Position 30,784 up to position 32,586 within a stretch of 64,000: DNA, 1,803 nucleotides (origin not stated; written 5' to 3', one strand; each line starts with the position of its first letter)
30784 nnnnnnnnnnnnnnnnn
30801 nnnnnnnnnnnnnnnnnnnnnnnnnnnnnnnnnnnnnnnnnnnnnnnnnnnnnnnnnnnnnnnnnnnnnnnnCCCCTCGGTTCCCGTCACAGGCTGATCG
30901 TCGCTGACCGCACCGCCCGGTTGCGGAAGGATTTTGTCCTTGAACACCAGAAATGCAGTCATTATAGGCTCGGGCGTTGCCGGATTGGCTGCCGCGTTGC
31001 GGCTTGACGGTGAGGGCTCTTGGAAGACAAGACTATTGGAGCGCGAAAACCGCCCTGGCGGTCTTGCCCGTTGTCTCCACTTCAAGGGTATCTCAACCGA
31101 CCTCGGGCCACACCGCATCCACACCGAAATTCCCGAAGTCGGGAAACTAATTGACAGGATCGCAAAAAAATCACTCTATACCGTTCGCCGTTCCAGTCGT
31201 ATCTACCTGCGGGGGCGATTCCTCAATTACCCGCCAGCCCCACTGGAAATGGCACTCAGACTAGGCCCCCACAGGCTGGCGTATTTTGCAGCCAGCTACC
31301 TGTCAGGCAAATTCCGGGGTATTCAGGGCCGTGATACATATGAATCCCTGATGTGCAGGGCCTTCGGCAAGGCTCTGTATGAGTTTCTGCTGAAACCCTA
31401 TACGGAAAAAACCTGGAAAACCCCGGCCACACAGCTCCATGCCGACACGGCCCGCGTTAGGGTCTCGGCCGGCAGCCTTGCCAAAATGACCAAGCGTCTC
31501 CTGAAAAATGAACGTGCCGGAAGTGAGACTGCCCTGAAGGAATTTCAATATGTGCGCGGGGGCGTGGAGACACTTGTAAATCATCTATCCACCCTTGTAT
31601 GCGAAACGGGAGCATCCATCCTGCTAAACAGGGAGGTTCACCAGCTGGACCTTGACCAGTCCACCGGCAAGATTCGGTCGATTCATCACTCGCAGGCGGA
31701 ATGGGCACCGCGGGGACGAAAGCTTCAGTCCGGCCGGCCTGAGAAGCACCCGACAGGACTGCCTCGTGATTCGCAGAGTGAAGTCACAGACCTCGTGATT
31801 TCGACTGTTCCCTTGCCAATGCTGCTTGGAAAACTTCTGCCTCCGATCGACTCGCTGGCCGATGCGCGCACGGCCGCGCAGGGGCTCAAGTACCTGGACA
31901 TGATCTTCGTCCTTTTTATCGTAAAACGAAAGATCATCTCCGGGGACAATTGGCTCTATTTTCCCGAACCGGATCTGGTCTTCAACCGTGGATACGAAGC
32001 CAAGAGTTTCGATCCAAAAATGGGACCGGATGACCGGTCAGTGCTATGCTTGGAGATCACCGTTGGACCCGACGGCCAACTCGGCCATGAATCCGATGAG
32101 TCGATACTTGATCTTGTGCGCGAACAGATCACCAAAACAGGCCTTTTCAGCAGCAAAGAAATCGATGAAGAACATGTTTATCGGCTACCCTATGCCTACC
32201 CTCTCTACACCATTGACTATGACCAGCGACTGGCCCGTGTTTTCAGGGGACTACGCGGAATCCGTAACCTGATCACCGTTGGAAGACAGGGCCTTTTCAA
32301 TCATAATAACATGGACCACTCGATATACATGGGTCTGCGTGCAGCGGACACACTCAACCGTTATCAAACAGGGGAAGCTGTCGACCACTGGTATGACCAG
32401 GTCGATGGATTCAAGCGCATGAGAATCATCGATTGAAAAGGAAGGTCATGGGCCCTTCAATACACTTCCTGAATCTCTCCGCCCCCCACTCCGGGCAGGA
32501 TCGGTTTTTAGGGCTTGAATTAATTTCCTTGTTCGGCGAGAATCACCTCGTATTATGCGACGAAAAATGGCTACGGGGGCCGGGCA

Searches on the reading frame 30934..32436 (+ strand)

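Call 72: search_protein_families(library=pfam, proteins=[window:30934-32436:+], max_evalue=0.001)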
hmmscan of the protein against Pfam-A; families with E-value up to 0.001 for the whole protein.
window:30934-32436:+ (500 aa): 4 families
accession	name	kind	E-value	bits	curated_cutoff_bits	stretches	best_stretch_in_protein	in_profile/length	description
PF01593.30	Amino_oxidase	-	1.3e-22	81.2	19.8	1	15-471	1-439/443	Flavin containing amine oxidoreductase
PF13450.12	NAD_binding_8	-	7.4e-11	42.6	21.9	1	10-75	1-67/68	NAD(P)-binding Rossmann-like domain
PF00890.30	FAD_binding_2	-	6.3e-05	22.8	20.4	1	8-43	2-36/414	FAD binding domain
PF01266.30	DAO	-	0.00013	22.1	27.9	1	8-43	2-37/353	FAD dependent oxidoreductase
